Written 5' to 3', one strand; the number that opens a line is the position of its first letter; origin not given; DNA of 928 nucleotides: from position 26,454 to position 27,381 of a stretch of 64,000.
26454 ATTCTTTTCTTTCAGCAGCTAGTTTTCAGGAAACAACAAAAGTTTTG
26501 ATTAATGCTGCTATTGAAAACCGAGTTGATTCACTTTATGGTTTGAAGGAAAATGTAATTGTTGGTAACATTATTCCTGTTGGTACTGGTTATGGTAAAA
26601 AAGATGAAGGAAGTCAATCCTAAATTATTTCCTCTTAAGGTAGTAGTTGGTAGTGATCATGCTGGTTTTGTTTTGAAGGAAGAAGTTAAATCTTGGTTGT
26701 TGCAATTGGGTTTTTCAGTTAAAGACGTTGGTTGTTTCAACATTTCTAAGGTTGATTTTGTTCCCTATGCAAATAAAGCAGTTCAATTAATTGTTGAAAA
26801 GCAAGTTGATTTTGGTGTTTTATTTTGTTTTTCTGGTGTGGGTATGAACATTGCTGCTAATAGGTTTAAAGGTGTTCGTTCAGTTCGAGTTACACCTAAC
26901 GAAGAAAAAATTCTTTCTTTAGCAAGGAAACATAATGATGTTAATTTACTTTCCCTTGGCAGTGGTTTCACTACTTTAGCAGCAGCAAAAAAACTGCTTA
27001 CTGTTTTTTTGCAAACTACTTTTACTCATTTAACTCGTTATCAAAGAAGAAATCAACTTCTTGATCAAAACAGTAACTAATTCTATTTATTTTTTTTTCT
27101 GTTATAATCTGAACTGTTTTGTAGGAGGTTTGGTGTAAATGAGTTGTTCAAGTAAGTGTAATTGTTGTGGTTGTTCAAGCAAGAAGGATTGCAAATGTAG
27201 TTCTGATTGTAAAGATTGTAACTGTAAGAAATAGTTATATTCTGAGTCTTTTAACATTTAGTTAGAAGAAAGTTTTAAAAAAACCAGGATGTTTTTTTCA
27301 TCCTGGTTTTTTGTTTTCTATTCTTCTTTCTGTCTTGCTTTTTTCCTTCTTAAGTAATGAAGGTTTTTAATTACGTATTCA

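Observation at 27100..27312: Stand-alone gene for a 31-aa peptide with 10 cysteines (metallothionein-like) in a Mollicute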

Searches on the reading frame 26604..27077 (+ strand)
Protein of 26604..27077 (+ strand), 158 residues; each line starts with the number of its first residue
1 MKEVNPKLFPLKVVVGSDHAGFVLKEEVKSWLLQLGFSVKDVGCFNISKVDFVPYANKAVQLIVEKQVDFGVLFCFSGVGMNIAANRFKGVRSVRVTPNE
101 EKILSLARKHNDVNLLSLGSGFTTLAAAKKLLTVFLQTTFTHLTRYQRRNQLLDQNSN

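Call 10: find_homologous_proteins(query=window:26604-27077:+, max_evalue=0.00001)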
Query seq(158 aa) (158 aa): 68 proteins with E <= 0.00001 among 109 candidates.
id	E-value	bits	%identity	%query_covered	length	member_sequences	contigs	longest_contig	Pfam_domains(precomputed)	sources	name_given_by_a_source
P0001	1.1e-97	342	100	100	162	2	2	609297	PF02502.24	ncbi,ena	-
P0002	3.7e-49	184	55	96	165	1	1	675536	PF02502.24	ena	-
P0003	3.8e-41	158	52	97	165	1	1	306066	PF02502.24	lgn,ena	-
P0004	3.1e-31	126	56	68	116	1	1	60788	PF02502.24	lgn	-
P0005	8.4e-29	118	45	92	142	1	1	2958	PF02502.24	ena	-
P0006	3.4e-28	116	40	92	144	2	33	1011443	PF02502.24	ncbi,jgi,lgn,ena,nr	ncbi:ribose 5-phosphate isomerase B [bacterium]|jgi:ribose 5-phosphate isomerase B|nr:ribose 5-phosp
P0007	7.7e-28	115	40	92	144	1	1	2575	PF02502.24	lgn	-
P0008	1.0e-27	115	40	92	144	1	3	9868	PF02502.24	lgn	-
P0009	8.8e-27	112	45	87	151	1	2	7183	PF02502.24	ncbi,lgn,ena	-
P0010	4.4e-26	109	42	88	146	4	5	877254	PF02502.24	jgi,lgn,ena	-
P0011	4.4e-26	109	41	87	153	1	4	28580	PF02502.24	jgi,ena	-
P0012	1.2e-25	108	41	90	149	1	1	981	PF02502.24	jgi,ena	-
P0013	1.9e-25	107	44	92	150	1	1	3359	PF02502.24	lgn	-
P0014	3.3e-25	107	40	87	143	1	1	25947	PF02502.24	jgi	jgi:ribose 5-phosphate isomerase B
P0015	6.6e-25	106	40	88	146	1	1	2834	PF02502.24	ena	-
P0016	1.0e-22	99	44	90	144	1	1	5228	PF02502.24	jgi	jgi:ribose 5-phosphate isomerase B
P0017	1.3e-22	98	44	90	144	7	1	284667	PF02502.24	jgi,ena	jgi:ribose 5-phosphate isomerase B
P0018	1.9e-22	98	42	90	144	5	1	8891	PF02502.24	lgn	-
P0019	5.9e-22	96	37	87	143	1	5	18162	PF02502.24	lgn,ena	-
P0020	8.2e-22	96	37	87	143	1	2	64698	PF02502.24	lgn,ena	-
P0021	9.9e-22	95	39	91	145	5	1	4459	PF02502.24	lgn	-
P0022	2.2e-21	94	38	92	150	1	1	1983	PF02502.24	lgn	-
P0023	2.3e-21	94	37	90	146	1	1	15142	PF02502.24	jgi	jgi:ribose 5-phosphate isomerase B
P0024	3.7e-21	93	36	91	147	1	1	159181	PF02502.24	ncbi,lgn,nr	ncbi:ribose 5-phosphate isomerase B [Desulfovibrio sp. OttesenSCG-928-C06]|nr:ribose 5-phosphate iso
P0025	6.5e-21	93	37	87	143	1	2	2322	PF02502.24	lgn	-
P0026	1.5e-20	92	41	92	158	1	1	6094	PF02502.24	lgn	-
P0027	1.7e-20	91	40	87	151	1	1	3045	PF02502.24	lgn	-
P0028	2.4e-20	91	34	91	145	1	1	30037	PF02502.24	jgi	jgi:ribose 5-phosphate isomerase B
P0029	2.4e-20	91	39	80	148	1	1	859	PF02502.24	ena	-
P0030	4.4e-20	90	39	88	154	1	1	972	PF02502.24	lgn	-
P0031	6.4e-20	89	33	91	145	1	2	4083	PF02502.24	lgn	-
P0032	1.7e-19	88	40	87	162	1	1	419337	PF02502.24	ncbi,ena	-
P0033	1.7e-19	88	39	89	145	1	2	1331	PF02502.24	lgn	-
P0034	2.7e-19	87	33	91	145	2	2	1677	PF02502.24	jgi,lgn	jgi:ribose 5-phosphate isomerase B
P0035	5.2e-19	87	39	87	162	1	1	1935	PF02502.24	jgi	jgi:ribose 5-phosphate isomerase B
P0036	5.5e-19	86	41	92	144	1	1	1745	PF02502.24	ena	-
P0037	5.7e-19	86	38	87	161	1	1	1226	PF02502.24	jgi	jgi:ribose 5-phosphate isomerase B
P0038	6.6e-19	86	36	87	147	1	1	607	PF02502.24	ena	-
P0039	8.7e-19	86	38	85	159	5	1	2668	PF02502.24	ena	-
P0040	1.1e-18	86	39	87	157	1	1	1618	PF02502.24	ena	-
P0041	1.1e-18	86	40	88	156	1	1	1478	PF02502.24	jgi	jgi:ribose 5-phosphate isomerase B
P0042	1.5e-18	85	39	87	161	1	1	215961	PF02502.24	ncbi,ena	-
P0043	2.1e-18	85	37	90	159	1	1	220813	PF02502.24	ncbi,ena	-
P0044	5.2e-18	83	36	92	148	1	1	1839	PF02502.24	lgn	-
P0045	5.8e-18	83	38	87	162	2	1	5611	PF02502.24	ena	-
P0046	7.6e-18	83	36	94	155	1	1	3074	PF02502.24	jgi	jgi:ribose 5-phosphate isomerase B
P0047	7.8e-18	83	38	87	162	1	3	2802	PF02502.24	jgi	jgi:ribose 5-phosphate isomerase B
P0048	1.2e-17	82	38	91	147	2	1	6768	PF02502.24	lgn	-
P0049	2.4e-17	81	38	87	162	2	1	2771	PF02502.24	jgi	jgi:ribose 5-phosphate isomerase B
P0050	2.8e-17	81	41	89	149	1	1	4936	PF02502.24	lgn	-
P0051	3.5e-17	81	37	94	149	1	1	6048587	PF02502.24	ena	-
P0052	4.2e-17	80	39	90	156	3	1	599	PF02502.24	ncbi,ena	-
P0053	4.7e-17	80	38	87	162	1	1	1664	PF02502.24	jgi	jgi:ribose 5-phosphate isomerase B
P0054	4.9e-17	80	35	93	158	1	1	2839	PF02502.24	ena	-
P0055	4.9e-17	80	35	93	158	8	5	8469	PF02502.24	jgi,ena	jgi:ribose 5-phosphate isomerase B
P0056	8.0e-17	79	38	90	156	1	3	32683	PF02502.24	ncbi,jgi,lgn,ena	jgi:ribose 5-phosphate isomerase B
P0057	1.7e-16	78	37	91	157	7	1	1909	PF02502.24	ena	-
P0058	1.9e-16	78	35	93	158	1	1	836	PF02502.24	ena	-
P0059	2.2e-16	78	35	91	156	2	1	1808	PF02502.24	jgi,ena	-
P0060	2.4e-16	78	39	87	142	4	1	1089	PF02502.24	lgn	-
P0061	2.6e-16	78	33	93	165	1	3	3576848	PF02502.24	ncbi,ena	-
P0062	2.8e-16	78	35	93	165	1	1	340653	PF02502.24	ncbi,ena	-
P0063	3.5e-16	77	37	90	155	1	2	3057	PF02502.24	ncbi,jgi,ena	jgi:ribose 5-phosphate isomerase B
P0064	1.0e-15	76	39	85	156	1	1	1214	PF02502.24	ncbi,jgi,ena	jgi:ribose 5-phosphate isomerase B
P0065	1.2e-15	76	35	90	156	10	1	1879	PF02502.24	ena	-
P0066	2.2e-15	75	34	89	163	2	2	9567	PF02502.24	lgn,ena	-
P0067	3.8e-15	74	37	90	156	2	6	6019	PF02502.24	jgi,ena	-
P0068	2.5e-8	52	39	64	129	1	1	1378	PF02502.24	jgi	-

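Call 11: find_encoding_contigs(protein=P0001, flank=4000, max_places=4)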
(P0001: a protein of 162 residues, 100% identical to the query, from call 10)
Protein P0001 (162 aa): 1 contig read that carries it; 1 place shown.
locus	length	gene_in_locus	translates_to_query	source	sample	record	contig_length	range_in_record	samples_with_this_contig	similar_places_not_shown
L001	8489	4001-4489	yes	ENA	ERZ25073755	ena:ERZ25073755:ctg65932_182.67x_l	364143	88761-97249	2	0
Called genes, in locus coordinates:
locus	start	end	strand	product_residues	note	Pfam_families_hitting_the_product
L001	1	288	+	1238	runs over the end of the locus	PF04561:RNA_pol_Rpb2_2 (faint), PF04565:RNA_pol_Rpb2_3, PF10385:RNA_pol_Rpb2_45, PF00562:RNA_pol_Rpb2_6, PF04560:RNA_pol_Rpb2_7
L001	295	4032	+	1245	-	PF04997:RNA_pol_Rpb1_1, PF00623:RNA_pol_Rpb1_2, PF04983:RNA_pol_Rpb1_3, PF05000:RNA_pol_Rpb1_4, PF04998:RNA_pol_Rpb1_5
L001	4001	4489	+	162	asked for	PF02502:LacAB_rpiB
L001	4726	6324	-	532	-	PF01541:GIY-YIG, PF27096:UvrC_M, PF22920:UvrC_RNaseH, PF08459:UvrC_RNaseH_dom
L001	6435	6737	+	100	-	PF00338:Ribosomal_S10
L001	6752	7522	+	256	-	PF00297:Ribosomal_L3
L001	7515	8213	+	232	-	PF00573:Ribosomal_L4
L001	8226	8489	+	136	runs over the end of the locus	PF00276:Ribosomal_L23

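Call 12: find_encoding_contigs(protein=P0002, flank=4000, max_places=4)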
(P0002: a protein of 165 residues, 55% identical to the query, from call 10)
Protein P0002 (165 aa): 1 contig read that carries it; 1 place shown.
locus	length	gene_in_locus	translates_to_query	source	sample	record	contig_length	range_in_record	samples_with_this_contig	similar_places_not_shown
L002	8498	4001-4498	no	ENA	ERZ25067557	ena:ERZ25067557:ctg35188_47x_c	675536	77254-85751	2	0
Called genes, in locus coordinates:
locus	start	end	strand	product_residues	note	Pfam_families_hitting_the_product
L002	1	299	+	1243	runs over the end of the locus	PF04563:RNA_pol_Rpb2_1 (faint), PF04561:RNA_pol_Rpb2_2 (faint), PF04565:RNA_pol_Rpb2_3, PF10385:RNA_pol_Rpb2_45, PF00562:RNA_pol_Rpb2_6, PF04560:RNA_pol_Rpb2_7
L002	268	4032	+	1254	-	PF04997:RNA_pol_Rpb1_1, PF00623:RNA_pol_Rpb1_2, PF04983:RNA_pol_Rpb1_3, PF05000:RNA_pol_Rpb1_4, PF04998:RNA_pol_Rpb1_5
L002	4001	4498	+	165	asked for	PF02502:LacAB_rpiB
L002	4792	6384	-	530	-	PF01541:GIY-YIG, PF27096:UvrC_M, PF22920:UvrC_RNaseH, PF08459:UvrC_RNaseH_dom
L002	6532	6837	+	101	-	PF00338:Ribosomal_S10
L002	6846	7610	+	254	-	PF00297:Ribosomal_L3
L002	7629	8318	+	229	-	PF00573:Ribosomal_L4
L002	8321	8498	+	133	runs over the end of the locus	PF00276:Ribosomal_L23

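Call 13: find_encoding_contigs(protein=P0003, flank=4000, max_places=4)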
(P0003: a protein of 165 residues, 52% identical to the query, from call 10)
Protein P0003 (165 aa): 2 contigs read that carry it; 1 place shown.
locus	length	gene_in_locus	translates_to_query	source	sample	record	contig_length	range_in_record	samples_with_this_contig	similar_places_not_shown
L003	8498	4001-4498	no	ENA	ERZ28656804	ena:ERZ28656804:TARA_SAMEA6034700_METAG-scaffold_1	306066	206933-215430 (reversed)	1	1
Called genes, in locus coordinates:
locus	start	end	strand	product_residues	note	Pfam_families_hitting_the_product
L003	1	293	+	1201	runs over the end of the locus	PF04561:RNA_pol_Rpb2_2 (weak), PF04565:RNA_pol_Rpb2_3, PF10385:RNA_pol_Rpb2_45, PF00562:RNA_pol_Rpb2_6, PF04560:RNA_pol_Rpb2_7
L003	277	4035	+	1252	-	PF04997:RNA_pol_Rpb1_1, PF00623:RNA_pol_Rpb1_2, PF04983:RNA_pol_Rpb1_3, PF05000:RNA_pol_Rpb1_4, PF04998:RNA_pol_Rpb1_5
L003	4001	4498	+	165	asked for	PF02502:LacAB_rpiB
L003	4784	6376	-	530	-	PF01541:GIY-YIG, PF27096:UvrC_M, PF22920:UvrC_RNaseH, PF08459:UvrC_RNaseH_dom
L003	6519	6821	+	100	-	PF00338:Ribosomal_S10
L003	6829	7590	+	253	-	PF00297:Ribosomal_L3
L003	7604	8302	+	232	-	PF00573:Ribosomal_L4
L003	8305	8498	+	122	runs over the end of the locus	PF00276:Ribosomal_L23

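Call 14: find_encoding_contigs(protein=P0004, flank=4000, max_places=4)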
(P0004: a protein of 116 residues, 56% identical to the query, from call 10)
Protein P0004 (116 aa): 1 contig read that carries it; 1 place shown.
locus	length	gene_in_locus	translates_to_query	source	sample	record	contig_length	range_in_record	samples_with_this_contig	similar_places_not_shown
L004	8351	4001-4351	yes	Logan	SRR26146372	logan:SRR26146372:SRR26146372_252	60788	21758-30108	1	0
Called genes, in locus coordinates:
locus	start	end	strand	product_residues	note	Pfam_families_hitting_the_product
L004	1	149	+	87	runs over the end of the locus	PF04560:RNA_pol_Rpb2_7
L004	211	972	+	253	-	PF04997:RNA_pol_Rpb1_1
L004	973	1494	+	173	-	PF04997:RNA_pol_Rpb1_1, PF00623:RNA_pol_Rpb1_2 (weak)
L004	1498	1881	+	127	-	PF00623:RNA_pol_Rpb1_2, PF04983:RNA_pol_Rpb1_3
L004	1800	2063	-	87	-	-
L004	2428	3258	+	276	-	PF05000:RNA_pol_Rpb1_4, PF04998:RNA_pol_Rpb1_5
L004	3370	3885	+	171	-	PF04998:RNA_pol_Rpb1_5 (weak)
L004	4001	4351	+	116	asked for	PF02502:LacAB_rpiB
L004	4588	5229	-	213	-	PF22920:UvrC_RNaseH (faint), PF08459:UvrC_RNaseH_dom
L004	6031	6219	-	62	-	PF20815:GIY_YIG_2 (weak), PF01541:GIY-YIG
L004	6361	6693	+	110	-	PF00338:Ribosomal_S10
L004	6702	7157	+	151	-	PF00297:Ribosomal_L3 (weak)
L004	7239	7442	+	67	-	-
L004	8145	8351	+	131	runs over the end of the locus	PF00276:Ribosomal_L23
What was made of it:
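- No modifying enzyme, transporter or co-directional downstream gene is present (calls 11-14).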

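Call 24: list_cluster_members(proteins=[P0001, P0002, P0003, P0004])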
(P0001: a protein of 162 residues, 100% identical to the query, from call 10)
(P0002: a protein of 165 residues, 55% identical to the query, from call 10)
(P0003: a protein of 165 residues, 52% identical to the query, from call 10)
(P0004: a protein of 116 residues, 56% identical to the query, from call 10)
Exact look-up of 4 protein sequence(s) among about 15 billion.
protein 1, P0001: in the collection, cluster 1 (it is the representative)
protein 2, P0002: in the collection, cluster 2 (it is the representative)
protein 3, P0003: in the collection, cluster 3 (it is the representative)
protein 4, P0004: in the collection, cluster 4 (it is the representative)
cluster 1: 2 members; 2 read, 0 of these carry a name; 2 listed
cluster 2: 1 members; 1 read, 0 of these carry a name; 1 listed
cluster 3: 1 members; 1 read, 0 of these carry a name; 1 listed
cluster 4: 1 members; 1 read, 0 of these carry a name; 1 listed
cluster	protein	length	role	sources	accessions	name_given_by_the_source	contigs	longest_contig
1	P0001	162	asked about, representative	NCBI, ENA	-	-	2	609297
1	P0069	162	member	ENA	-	-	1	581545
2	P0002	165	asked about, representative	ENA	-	-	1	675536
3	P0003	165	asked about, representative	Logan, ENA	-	-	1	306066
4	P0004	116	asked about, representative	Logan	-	-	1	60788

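Call 26: find_encoding_contigs(protein=P0069, flank=4000, max_places=4)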
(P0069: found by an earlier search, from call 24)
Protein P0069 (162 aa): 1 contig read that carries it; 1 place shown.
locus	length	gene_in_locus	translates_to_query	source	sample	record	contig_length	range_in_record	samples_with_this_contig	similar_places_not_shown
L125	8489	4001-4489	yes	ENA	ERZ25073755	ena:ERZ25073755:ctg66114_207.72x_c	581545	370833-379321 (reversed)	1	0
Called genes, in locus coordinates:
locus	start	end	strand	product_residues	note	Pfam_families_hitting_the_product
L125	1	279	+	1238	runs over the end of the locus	PF04565:RNA_pol_Rpb2_3, PF10385:RNA_pol_Rpb2_45, PF00562:RNA_pol_Rpb2_6, PF04560:RNA_pol_Rpb2_7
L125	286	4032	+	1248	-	PF04997:RNA_pol_Rpb1_1, PF00623:RNA_pol_Rpb1_2, PF04983:RNA_pol_Rpb1_3, PF05000:RNA_pol_Rpb1_4, PF04998:RNA_pol_Rpb1_5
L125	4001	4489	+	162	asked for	PF02502:LacAB_rpiB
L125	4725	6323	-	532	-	PF01541:GIY-YIG, PF27096:UvrC_M, PF22920:UvrC_RNaseH, PF08459:UvrC_RNaseH_dom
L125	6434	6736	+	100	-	PF00338:Ribosomal_S10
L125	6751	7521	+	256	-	PF00297:Ribosomal_L3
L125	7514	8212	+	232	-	PF00573:Ribosomal_L4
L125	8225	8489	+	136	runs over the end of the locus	PF00276:Ribosomal_L23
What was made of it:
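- On SCIFF / ranthipeptide / lanthipeptide precursor: The neighbours are rpoC, rpiB, uvrC and rpsJ in five loci (calls 11-14, 26).
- No maturase, protease or exporter is present in any of five loci (calls 11-14, 26).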

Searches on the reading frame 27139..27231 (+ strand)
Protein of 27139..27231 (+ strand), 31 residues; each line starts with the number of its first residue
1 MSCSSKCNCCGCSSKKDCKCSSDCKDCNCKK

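Call 3: search_protein_families(library=pfam, proteins=[window:27139-27231:+], max_evalue=10)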
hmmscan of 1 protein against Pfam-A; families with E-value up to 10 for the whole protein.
seq(31 aa): 0 families
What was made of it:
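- On Vertebrate-type metallothionein (PF00131) by homology: Pfam gave 0 hits at E<=10 (call 3).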

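Call 4: search_protein_families(library=ncbifam, proteins=[window:27139-27231:+], max_evalue=10)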
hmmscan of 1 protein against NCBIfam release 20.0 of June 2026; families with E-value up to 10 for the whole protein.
seq(31 aa): 0 families
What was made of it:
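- On Bacterial SmtA/BmtA metallothionein (PF02069): No Pfam or NCBIfam hit (calls 3, 4).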

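Call 7: find_encoding_contigs(protein=window:27139-27231:+, flank=5000, max_places=6)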
Protein seq(31 aa) (31 aa): no gene with exactly this product is on record in the collection.

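Call 28: search_protein_representatives(protein=window:27139-27231:+)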
Query: 31 residues. Proteins with E-value up to 0.001 (for the whole library): 0; up to 1e-10: 0; up to 1e-30: 0. The best 0 are listed.
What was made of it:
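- Tried and rejected: phmmer against 1.84 billion representative proteins gave no hit at E<=0.001 (call 28).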

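Call 35: search_solved_structures(query=window:27139-27231:+, max_evalue=10, show_alignments=5)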
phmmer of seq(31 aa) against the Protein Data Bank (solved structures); distinct sequences matched with E-value up to 10: 0.
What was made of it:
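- On Vertebrate-type metallothionein (PF00131) by homology: PDB phmmer gave 0 hits (call 35).
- Closest known: Fungal copper thioneins. Different: It was not compared by computation here, beyond the PDB sequence search giving no hit (call 35).
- There is no homology to any known metallothionein family (calls 3, 4, 35, 28).
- Tried and rejected: The PDB sequence search gave no hit at E<=10 (call 35).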

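Call 58: list_cluster_members(proteins=[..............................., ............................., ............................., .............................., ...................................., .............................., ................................, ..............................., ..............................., window:27139-27231:+])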
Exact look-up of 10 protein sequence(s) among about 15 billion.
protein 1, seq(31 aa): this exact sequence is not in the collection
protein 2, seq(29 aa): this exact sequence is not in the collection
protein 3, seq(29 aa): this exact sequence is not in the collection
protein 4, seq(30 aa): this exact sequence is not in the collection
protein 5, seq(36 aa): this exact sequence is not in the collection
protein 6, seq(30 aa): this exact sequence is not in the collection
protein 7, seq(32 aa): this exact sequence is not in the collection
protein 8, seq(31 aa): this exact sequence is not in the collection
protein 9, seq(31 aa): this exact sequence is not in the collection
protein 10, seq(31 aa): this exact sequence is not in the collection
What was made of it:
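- Checked: The ORF is not among the called genes of the same genome or of its relatives (calls 11-14, 26), and the exact peptide is in no protein collection (calls 7, 58).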

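Call 71: predict_structure(protein=window:27139-27231:+)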
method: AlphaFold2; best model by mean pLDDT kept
length: 31 residues; sequences in the alignment: 1
mean_pLDDT: 76.5   pTM: 0.31
mean pLDDT of the five models: 76.5, 70.6, 70.2, 68.3, 63.3
residues with pLDDT >= 90: 0; 70-90: 25; 50-70: 6; < 50: 0
segments of 3 or more residues with pLDDT < 50: none
pLDDT, mean of each block of 10 residues (from residue 1): 68 82 80 68
secondary structure, 60 per line:
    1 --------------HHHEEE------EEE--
elements in order: E18-20 E27-29

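Call 74: fold_search(model_id=the predicted structure, library=pdb)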
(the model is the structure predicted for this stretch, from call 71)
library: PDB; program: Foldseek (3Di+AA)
matches with E <= 10: 0; with E <= 0.001: 0
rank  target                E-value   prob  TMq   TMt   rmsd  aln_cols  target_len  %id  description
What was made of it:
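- On Bacterial SmtA/BmtA metallothionein (PF02069): Foldseek on the AF2 model gave 0 hits (calls 71, 74).
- Tried and rejected: Foldseek against the PDB gave 0 hits (calls 71, 74).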
